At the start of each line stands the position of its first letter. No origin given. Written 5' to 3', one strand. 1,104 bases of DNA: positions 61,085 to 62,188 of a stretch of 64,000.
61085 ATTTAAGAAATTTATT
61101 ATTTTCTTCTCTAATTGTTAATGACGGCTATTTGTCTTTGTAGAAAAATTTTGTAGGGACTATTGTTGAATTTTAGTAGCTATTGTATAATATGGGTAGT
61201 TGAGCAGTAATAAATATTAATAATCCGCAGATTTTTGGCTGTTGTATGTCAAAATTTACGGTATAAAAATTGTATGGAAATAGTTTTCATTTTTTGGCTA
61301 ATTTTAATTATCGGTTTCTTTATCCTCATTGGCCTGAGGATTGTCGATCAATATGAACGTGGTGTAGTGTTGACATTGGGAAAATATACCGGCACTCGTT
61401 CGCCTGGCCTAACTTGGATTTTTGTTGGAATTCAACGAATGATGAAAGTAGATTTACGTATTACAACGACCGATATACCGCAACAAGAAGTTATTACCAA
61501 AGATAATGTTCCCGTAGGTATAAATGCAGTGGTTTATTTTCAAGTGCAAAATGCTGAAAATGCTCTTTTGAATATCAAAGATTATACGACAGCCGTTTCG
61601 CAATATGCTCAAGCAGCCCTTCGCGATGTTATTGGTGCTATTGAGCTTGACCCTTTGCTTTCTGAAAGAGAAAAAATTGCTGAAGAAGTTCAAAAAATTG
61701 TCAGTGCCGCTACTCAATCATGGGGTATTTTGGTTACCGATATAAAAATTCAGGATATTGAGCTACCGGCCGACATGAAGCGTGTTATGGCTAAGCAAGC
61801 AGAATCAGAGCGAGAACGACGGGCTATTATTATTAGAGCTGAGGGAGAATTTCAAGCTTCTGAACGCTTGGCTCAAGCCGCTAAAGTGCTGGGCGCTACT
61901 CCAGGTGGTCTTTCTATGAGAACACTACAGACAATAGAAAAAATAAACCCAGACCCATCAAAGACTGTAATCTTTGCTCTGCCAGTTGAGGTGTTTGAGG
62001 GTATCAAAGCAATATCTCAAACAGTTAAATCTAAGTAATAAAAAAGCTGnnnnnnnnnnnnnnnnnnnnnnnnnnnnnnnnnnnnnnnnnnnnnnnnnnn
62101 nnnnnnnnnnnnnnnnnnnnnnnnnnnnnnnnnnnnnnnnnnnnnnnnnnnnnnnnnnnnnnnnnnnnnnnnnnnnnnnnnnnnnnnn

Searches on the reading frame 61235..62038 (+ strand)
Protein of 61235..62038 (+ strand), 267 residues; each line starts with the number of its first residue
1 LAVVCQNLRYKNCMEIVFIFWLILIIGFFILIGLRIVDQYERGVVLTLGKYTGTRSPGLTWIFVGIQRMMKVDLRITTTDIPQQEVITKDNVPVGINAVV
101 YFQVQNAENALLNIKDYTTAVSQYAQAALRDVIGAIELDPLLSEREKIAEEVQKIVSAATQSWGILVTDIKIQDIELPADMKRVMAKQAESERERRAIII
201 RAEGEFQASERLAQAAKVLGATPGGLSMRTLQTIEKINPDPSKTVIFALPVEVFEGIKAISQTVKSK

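Call 70: search_protein_families(library=pfam, proteins=[window:61235-62038:+], max_evalue=0.00001)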
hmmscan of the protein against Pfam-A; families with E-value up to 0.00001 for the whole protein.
window:61235-62038:+ (267 aa): 1 family
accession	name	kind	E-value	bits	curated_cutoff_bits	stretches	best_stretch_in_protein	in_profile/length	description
PF01145.31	Band_7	-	7.1e-40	137.4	23.6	1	36-205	2-175/176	SPFH domain / Band 7 family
